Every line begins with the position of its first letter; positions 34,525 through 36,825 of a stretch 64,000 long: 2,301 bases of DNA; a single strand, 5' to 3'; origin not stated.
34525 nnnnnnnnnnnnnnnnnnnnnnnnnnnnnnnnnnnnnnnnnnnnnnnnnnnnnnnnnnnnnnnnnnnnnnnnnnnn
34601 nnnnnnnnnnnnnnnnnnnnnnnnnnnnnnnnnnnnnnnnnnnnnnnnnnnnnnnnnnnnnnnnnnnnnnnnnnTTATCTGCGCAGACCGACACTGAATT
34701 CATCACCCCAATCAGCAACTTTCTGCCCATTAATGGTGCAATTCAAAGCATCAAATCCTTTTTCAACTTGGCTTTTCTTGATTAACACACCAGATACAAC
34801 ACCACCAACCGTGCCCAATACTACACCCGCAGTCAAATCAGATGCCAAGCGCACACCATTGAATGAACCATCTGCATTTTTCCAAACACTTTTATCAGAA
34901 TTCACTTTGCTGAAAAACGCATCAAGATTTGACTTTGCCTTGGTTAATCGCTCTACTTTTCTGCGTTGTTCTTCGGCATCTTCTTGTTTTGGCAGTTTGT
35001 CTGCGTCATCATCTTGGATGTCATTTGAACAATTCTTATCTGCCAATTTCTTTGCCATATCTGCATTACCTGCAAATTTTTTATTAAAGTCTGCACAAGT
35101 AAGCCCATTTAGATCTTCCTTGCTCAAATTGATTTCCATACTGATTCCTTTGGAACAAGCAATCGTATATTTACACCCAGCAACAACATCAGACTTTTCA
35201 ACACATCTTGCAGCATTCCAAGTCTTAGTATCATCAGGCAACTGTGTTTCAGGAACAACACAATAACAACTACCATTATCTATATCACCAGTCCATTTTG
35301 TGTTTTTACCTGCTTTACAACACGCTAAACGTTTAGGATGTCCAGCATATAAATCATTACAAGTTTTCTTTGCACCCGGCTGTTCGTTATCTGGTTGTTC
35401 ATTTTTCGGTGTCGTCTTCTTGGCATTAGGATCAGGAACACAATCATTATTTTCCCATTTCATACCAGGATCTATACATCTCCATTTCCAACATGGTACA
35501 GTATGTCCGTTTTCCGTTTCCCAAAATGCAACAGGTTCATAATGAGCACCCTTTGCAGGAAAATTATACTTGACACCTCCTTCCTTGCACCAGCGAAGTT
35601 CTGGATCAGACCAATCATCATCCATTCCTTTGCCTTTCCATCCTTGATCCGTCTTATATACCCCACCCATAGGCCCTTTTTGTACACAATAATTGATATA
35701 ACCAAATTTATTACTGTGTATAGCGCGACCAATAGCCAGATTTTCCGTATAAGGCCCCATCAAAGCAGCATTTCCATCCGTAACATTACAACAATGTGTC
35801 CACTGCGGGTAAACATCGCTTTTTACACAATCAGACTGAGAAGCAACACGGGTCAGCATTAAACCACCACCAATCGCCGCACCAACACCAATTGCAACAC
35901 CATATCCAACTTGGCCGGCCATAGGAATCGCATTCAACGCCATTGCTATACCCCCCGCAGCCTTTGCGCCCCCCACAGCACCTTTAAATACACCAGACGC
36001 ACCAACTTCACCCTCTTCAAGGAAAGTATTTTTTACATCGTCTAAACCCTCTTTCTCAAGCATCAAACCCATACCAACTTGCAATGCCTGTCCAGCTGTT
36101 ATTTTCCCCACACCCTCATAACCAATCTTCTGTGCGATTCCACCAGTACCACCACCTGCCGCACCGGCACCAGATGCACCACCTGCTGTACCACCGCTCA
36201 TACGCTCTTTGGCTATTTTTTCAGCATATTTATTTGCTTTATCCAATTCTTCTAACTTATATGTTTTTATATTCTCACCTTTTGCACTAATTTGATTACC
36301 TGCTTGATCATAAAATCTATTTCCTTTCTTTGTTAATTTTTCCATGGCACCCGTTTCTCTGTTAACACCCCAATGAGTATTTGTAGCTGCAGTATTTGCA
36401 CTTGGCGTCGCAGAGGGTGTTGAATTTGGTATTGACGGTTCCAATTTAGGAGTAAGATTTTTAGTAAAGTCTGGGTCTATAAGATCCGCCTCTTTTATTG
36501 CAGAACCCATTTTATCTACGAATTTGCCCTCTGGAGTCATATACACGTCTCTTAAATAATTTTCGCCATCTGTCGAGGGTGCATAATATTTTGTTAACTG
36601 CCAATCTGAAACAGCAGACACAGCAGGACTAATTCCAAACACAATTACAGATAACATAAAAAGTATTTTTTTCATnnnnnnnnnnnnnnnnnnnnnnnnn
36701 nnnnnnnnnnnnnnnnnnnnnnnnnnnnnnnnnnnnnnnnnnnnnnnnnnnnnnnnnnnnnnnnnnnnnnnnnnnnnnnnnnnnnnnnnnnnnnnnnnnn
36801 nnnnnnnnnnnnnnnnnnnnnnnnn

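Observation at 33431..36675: Paralogous secreted Cys-rich proteins sharing a near-identical ~85-aa C-terminal module built around a glycine-zipper hydrophobic helix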

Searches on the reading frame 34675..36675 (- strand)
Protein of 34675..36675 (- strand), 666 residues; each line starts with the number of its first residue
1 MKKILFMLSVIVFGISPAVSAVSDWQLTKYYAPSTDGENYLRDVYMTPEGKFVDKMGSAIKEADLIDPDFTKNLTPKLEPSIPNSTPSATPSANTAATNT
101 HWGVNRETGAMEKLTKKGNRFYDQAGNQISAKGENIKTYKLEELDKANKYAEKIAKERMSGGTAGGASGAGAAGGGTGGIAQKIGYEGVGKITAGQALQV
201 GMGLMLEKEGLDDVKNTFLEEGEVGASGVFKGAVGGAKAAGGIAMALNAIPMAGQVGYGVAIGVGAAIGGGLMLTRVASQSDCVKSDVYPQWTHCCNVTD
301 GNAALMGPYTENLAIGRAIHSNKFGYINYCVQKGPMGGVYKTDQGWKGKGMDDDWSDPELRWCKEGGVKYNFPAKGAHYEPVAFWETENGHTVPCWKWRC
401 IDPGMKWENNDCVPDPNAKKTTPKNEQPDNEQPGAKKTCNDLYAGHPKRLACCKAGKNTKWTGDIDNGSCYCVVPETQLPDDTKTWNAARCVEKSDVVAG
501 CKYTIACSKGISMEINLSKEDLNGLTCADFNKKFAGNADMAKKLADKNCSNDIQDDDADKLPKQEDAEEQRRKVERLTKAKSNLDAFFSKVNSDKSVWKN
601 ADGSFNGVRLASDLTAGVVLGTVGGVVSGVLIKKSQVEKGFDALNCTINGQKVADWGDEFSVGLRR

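Call 5: search_protein_families(library=pfam, proteins=[window:34675-36675:-], max_evalue=1)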
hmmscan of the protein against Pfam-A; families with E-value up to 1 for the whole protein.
window:34675-36675:- (666 aa): 1 family
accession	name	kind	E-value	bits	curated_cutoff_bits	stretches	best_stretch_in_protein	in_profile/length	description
PF12608.13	T4bSS_IcmS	-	0.016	16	27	1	545-626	9-90/93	Type IVb secretion, IcmS, effector-recruitment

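Call 10: search_protein_families(library=ncbifam, proteins=[window:34675-36675:-], max_evalue=1)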
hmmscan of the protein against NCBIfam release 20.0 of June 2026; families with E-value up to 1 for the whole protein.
window:34675-36675:- (666 aa): 0 families

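Call 25: search_protein_families(library=pfam, alignment_id=A4, max_evalue=0.01)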
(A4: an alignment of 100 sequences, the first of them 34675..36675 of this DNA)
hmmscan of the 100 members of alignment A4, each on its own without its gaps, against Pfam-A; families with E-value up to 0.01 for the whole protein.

A. member 1, window:34675-36675:- (666 aa): 0 families

B. families by the number of members that match (of 100 scanned): 4 families
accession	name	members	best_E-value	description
PF08147.17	DBP10CT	1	0.002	DBP10CT (NUC160) domain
PF21671.2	CPL1-like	1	0.0024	Protein CPL1-like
PF17907.7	AWS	1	0.0031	AWS domain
PF05262.16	Borrelia_P83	1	0.0069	Borrelia P83/100 protein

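Call 27: list_cluster_members(proteins=[window:34675-36675:-, window:33431-34525:-])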
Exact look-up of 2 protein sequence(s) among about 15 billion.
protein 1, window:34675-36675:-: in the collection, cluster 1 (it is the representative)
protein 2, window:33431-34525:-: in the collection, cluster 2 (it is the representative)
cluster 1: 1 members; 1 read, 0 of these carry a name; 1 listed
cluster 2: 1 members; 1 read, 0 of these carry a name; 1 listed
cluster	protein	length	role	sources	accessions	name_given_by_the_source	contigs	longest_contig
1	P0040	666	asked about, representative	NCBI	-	-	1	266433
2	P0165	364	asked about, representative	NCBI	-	-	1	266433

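Call 42: predict_structure(alignment_id=A4)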
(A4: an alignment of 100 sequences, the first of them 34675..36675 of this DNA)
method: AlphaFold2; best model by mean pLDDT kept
length: 666 residues; sequences in the alignment: 100
mean_pLDDT: 58.7   pTM: 0.34
mean pLDDT of the five models: 58.7, 58.0, 57.0, 56.7, 55.4
residues with pLDDT >= 90: 111; 70-90: 123; 50-70: 94; < 50: 338
segments of 3 or more residues with pLDDT < 50: 1-3, 9-41, 62-97, 162-198, 217-356, 358-372, 422-429, 431-434, 560-564, 612-622, 624-630, 636-638, 640-656, 658-666
pLDDT, mean of each block of 10 residues (from residue 1): 45 41 39 41 57 60 42 32 35 46 89 88 82 77 85 79 40 35 31 45 56 54 35 37 46 41 41 35 37 35 29 29 31 34 35 40 39 68 69 77 87 82 42 68 95 96 96 97 94 86 89 90 94 90 88 52 57 84 89 66 60 47 40 49 46 43 44
secondary structure, 60 per line:
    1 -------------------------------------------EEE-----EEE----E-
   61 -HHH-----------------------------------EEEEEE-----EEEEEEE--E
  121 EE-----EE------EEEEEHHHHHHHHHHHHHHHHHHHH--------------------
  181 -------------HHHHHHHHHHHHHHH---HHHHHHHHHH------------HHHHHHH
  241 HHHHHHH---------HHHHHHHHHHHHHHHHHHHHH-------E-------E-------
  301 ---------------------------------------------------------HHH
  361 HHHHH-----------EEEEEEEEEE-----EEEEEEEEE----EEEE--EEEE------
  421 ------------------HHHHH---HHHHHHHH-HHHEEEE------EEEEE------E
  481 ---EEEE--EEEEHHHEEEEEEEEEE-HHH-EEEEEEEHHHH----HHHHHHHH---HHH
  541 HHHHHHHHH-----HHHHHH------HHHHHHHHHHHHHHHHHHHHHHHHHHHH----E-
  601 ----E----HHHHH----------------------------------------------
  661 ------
elements in order (helices of 4 or more, strands of 3 or more residues): E44-46 E52-54 E100-105 E111-117 E120-122 E136-140 H141-160 H194-208 H212-221 H234-247 H257-277 H358-365 E377-386 E392-400 E405-408 E411-414 H439-443 H447-454 E459-462 E469-473 E484-487 E490-493 E497-506 E512-518 H519-522 H527-534 H538-549 H555-560 H567-594 H610-614

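Call 50: fold_search(model_id=the predicted structure, library=pdb)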
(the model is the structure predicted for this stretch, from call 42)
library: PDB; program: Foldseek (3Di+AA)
matches with E <= 10: 53; with E <= 0.001: 0
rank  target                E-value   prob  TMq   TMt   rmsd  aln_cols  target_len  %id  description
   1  1wzo_A                1.5e+00  0.72  0.05  0.14   1.7        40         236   12  Crystal Structure of the HpcE from Thermus Thermophilus HB8 (released 2006-02-21)
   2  7jh7_F                1.5e+00  0.18  0.07  0.07   8.8        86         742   12  cardiac actomyosin complex (released 2020-10-28)
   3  1wzo_B                1.6e+00  0.69  0.05  0.14   1.8        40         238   12  Crystal Structure of the HpcE from Thermus Thermophilus HB8 (released 2006-02-21)
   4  1wzo_C                2.4e+00  0.57  0.05  0.14   1.7        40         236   12  Crystal Structure of the HpcE from Thermus Thermophilus HB8 (released 2006-02-21)
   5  9xzi_C                3.0e+00  0.16  0.05  0.41   8.5        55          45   16  Crystal Structure of the SUZ12-RBBP4-PHF19-EPOP PRC2.1 Subcomplex (released 2026-02-11)
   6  8chv_B                3.2e+00  0.07  0.05  0.19   9.8        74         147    9  Crystal structure of human PURA (fragment Glu57-Glu212, PUR repeat I and II) R140P mutant (released 2024-02-21)
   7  8efh_A                3.8e+00  0.08  0.05  0.05   4.5        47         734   11  Helical reconstruction of the human cardiac actin-tropomyosin-myosin complex in complex with ADP-Mg2+ (released 2023-01-11)
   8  9gz2                  4.0e+00  0.10  0.06  0.05   5.4        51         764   10  Beta-cardiac heavy meromyosin motor domain in the primed state complexed to mavacamten (released 2025-03-12)
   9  3t0p_B                4.2e+00  0.03  0.05  0.07  10.6        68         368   12  Crystal structure of a Putative DNA polymerase III beta subunit (EUBREC_0002; ERE_29750) from Eubacterium rectale ATCC (released 2011-08-10)
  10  6ams_B                4.5e+00  0.06  0.05  0.07   8.9        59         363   12  Crystal structure of the DNA polymerase III subunit beta from Pseudomonas aeruginosa (released 2017-11-01)
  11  3t0p_A                4.5e+00  0.03  0.04  0.07  10.5        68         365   12  Crystal structure of a Putative DNA polymerase III beta subunit (EUBREC_0002; ERE_29750) from Eubacterium rectale ATCC (released 2011-08-10)
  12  2awa_B                4.8e+00  0.03  0.04  0.07  10.8        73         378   10  Crystal structure of DNA polymerase III, beta chain (EC 2.7.7.7) (np_344555.1) from STREPTOCOCCUS PNEUMONIAE TIGR4 at  (released 2005-09-20)
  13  1w3o                  5.3e+00  0.03  0.04  0.10  12.5        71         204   15  Crystal structure of NimA from D. radiodurans (released 2004-10-18)
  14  2awa_D                5.3e+00  0.02  0.04  0.06   9.3        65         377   15  Crystal structure of DNA polymerase III, beta chain (EC 2.7.7.7) (np_344555.1) from STREPTOCOCCUS PNEUMONIAE TIGR4 at  (released 2005-09-20)
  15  2x1j                  5.7e+00  0.03  0.04  0.10  12.5        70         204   17  H71A mutant of the antibiotic resistance protein NimA from Deinococcus radiodurans (released 2010-11-17)
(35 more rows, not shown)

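Call 62: search_protein_families(library=padloc, proteins=[window:34675-36675:-], max_evalue=0.1)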
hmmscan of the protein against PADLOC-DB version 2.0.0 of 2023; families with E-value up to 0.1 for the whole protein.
window:34675-36675:- (666 aa): 1 family
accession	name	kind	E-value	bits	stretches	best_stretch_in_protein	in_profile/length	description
PDLC04810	PDC-S02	-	0.018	12.3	1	72-158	12-98/355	-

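Call 63: search_protein_families(library=phrogs, proteins=[window:34675-36675:-], max_evalue=0.1)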
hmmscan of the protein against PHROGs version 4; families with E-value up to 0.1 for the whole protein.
window:34675-36675:- (666 aa): 0 families
